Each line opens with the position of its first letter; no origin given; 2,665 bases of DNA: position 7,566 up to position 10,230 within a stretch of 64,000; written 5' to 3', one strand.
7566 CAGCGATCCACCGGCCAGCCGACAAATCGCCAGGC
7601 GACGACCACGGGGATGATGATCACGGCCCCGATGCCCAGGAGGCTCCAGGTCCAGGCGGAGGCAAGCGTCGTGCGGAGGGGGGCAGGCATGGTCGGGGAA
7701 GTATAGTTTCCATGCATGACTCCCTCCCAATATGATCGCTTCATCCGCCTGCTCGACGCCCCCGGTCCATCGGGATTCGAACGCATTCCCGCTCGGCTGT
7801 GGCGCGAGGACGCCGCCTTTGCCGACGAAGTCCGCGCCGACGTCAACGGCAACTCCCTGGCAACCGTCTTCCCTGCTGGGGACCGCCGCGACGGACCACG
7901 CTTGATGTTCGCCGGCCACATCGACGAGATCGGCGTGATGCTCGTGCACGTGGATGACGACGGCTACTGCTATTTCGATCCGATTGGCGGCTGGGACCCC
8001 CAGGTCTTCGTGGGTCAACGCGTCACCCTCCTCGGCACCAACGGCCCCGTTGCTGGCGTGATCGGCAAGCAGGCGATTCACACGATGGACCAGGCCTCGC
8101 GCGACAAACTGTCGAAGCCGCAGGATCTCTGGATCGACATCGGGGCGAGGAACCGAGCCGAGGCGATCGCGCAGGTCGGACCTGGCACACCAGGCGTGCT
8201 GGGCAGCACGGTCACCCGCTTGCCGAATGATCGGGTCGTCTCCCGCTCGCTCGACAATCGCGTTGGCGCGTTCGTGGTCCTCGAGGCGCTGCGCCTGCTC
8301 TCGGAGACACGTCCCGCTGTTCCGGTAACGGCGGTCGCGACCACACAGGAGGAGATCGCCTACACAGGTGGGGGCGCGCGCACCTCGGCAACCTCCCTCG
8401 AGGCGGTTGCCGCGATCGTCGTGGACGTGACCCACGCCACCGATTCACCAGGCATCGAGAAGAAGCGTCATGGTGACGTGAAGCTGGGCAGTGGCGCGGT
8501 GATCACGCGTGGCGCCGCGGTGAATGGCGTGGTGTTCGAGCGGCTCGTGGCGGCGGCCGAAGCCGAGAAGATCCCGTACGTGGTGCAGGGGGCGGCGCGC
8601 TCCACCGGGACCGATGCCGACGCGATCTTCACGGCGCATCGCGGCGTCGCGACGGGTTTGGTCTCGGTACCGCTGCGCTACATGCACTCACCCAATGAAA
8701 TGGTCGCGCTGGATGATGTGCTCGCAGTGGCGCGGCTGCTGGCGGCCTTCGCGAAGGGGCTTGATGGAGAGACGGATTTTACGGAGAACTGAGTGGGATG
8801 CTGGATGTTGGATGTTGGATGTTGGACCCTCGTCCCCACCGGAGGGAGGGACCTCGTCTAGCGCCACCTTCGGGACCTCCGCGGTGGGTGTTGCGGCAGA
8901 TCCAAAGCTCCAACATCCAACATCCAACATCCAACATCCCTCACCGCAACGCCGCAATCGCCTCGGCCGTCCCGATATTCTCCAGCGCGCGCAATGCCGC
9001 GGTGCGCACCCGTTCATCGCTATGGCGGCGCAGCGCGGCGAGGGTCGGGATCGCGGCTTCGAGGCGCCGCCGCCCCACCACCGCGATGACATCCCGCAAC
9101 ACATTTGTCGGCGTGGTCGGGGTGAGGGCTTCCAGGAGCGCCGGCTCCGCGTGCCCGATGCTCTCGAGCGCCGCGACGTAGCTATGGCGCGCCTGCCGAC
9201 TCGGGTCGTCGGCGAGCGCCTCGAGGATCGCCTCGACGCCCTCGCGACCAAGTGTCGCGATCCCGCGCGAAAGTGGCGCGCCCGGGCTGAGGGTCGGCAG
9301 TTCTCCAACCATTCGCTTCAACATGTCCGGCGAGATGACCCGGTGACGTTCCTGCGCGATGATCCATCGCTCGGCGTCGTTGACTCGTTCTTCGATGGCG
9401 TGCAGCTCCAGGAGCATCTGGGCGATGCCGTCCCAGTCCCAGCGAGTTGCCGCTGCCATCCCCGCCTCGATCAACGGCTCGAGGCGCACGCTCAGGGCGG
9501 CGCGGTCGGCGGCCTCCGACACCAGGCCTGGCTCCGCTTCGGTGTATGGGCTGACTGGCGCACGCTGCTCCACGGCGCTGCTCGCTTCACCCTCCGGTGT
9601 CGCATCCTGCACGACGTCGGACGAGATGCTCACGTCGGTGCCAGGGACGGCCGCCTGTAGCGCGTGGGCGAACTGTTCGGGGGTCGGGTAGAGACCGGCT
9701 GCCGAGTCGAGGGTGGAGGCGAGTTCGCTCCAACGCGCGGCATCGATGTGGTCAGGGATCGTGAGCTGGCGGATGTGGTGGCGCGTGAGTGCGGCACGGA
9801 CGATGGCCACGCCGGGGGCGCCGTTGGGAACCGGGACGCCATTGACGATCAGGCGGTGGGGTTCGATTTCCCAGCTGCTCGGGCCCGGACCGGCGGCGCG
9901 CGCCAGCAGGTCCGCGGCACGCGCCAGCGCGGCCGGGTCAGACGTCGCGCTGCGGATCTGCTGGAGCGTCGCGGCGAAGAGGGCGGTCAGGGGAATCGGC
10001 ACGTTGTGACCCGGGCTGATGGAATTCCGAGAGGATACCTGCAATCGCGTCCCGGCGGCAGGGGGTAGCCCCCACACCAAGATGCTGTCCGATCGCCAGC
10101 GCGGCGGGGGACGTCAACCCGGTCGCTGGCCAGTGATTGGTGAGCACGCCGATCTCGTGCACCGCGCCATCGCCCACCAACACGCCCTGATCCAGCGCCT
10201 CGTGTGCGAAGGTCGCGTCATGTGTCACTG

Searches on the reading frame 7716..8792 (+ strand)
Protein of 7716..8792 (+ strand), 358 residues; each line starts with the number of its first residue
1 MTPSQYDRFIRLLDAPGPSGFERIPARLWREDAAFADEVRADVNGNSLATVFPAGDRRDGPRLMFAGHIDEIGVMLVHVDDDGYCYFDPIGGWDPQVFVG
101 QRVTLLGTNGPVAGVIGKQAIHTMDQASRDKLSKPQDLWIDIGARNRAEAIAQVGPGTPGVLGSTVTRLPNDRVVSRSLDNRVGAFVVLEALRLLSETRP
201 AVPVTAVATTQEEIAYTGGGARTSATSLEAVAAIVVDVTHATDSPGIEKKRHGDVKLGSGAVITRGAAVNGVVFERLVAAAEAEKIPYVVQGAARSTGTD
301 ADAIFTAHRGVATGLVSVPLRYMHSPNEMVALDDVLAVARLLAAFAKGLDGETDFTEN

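Call 7: search_protein_families(library=pfam, proteins=[window:7716-8792:+])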
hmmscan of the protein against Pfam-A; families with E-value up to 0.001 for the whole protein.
window:7716-8792:+ (358 aa): 3 families
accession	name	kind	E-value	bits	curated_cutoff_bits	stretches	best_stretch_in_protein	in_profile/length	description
PF05343.19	Peptidase_M42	-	2.1e-76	257.2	23.2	1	56-341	9-292/292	M42 glutamyl aminopeptidase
PF01546.33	Peptidase_M20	-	2.5e-07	31.3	24.6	1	178-347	33-205/206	Peptidase family M20/M25/M40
PF02127.20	Peptidase_M18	-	7e-05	22.3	24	0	270-345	354-431/432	Aminopeptidase I zinc metalloprotease (M18)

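Call 9: find_related_loci(query=window:7716-8792:+, collection=genome_contigs, flank=10000)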
Query window:7716-8792:+ (358 aa) in genome_contigs; peptide patterns used: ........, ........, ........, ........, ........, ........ (x = any residue, [..] = any of these).
599 stretches matched a pattern (row limit reached: there are more); 452 encode a relative of the query (tblastn E <= 1e-3); the best 80 are kept; 80 distinct loci.
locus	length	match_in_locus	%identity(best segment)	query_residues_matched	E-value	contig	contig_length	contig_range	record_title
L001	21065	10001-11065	74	1-355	6e-172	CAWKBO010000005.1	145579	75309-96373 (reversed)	MAG: uncultured Gemmatimonadales bacterium isolate MFD05442.bin.2.33 genome assembly, contig: contig_34176, whole genome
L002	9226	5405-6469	74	1-355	5e-169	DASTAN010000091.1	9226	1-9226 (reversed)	MAG TPA_asm: Gemmatimonadales bacterium isolate SMAG_U738 k141_638790, whole genome shotgun sequence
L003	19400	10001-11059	73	1-355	3e-168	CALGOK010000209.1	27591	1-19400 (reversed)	MAG TPA_asm: uncultured Gemmatimonadetes bacterium isolate SRR7515932_bin.93_CONCOCT_v1.1_MAG genome assembly, contig: E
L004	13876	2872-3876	75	1-335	2e-163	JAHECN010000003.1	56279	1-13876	MAG: Gemmatimonadetes bacterium isolate Ww170 NODE_799_length_56279_cov_6.544143, whole genome shotgun sequence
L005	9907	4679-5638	78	16-335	4e-161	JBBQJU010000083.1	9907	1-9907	MAG: Gemmatimonadales bacterium isolate Co_metawrap_671 Cmw_671_k141_24295176_length_9907_cov_10.0000, whole genome shot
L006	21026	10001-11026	71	12-355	2e-157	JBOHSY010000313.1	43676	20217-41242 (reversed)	MAG: Gemmatimonadales bacterium isolate M3-S_maxbin2.bin.142 k127_2880323, whole genome shotgun sequence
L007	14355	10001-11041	69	8-355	5e-154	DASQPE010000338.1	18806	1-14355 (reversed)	MAG TPA_asm: Gemmatimonadales bacterium isolate SMAG_U10821 k141_3055684, whole genome shotgun sequence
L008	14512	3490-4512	70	12-355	8e-153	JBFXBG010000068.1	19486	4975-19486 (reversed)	MAG: Gemmatimonadales bacterium isolate CA_2019_TPBS_40 NODE_12647_length_19486_cov_4.971796_TPBS, whole genome shotgun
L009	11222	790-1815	70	12-355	6e-150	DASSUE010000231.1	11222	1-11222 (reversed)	MAG TPA_asm: Gemmatimonadales bacterium isolate SMAG_U559 k141_133677, whole genome shotgun sequence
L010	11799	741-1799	66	1-356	1e-149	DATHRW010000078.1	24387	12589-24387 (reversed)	MAG TPA_asm: Gemmatimonadales bacterium isolate SMAG_U16035 k141_110039, whole genome shotgun sequence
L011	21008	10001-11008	72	18-355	3e-149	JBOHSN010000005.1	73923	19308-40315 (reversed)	MAG: Gemmatimonadales bacterium isolate SD8034_metabat2.bin.22 NODE_5_length_73923_cov_4.147312, whole genome shotgun se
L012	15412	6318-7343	69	12-355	7e-148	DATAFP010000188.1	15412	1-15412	MAG TPA_asm: Gemmatimonadales bacterium isolate SMAG_U6806 k141_288483, whole genome shotgun sequence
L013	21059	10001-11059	65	1-356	4e-147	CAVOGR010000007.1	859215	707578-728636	MAG: uncultured Gemmatimonadales bacterium isolate MFD09779.bin.2.16 genome assembly, contig: contig_54023, whole genome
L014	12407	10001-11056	65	1-355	7e-147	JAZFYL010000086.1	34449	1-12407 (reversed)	MAG: Gemmatimonadales bacterium isolate MT5bin.3 MT5bin.3_86, whole genome shotgun sequence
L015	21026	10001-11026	68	11-355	1e-146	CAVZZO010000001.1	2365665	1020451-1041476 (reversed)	MAG: uncultured Gemmatimonadales bacterium isolate MFD01721.bin.1.83 genome assembly, contig: contig_14833, whole genome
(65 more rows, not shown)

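Call 28: find_encoding_contigs(protein=window:7716-8792:+, flank=10000, max_places=10)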
Protein window:7716-8792:+ (358 aa): no gene with exactly this product is on record in the collection.

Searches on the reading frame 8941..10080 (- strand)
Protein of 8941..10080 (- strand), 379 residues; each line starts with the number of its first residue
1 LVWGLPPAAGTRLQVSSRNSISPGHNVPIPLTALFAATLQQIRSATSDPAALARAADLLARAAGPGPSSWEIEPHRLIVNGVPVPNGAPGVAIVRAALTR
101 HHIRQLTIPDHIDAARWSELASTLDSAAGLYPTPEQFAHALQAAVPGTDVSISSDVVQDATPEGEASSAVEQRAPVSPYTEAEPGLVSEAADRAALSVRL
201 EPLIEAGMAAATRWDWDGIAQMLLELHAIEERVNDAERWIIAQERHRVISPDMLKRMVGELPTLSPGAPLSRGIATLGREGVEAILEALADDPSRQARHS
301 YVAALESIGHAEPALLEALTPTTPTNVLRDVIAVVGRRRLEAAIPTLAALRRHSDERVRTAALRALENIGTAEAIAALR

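Call 7: search_protein_families(library=pfam, proteins=[window:8941-10080:-])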
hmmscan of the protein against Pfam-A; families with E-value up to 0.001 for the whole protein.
window:8941-10080:- (379 aa): 1 family
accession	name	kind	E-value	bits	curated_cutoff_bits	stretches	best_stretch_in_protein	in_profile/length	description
PF13646.12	HEAT_2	-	2.5e-11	44.1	27.7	2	313-379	2-68/88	HEAT repeats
